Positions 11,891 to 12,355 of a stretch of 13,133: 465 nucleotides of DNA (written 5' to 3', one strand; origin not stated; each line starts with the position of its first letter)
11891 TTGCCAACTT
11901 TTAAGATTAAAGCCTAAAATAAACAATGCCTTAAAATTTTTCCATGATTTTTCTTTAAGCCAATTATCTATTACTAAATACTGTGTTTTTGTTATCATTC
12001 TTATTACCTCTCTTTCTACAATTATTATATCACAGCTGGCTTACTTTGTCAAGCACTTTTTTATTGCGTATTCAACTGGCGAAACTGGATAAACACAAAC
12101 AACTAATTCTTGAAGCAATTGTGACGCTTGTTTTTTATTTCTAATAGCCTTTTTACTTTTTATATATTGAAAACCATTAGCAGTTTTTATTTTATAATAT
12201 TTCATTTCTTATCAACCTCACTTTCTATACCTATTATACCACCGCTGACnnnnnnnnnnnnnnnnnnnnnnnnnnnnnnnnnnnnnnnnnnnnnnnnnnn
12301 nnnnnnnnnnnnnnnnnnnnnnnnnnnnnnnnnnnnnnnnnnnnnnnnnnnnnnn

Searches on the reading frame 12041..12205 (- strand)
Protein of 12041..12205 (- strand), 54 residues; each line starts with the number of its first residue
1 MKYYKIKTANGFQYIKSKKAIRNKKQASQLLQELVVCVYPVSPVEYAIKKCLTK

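Call 7: search_protein_families(library=pfam, proteins=[window:12041-12205:-], max_evalue=0.1)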
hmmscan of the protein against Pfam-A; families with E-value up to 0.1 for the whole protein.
window:12041-12205:- (54 aa): 1 family
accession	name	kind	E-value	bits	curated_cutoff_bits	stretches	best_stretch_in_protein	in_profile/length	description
PF25712.1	crAss_CARGO2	-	0.039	13.3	27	1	2-45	187-230/544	Crassvirus Cargo protein 2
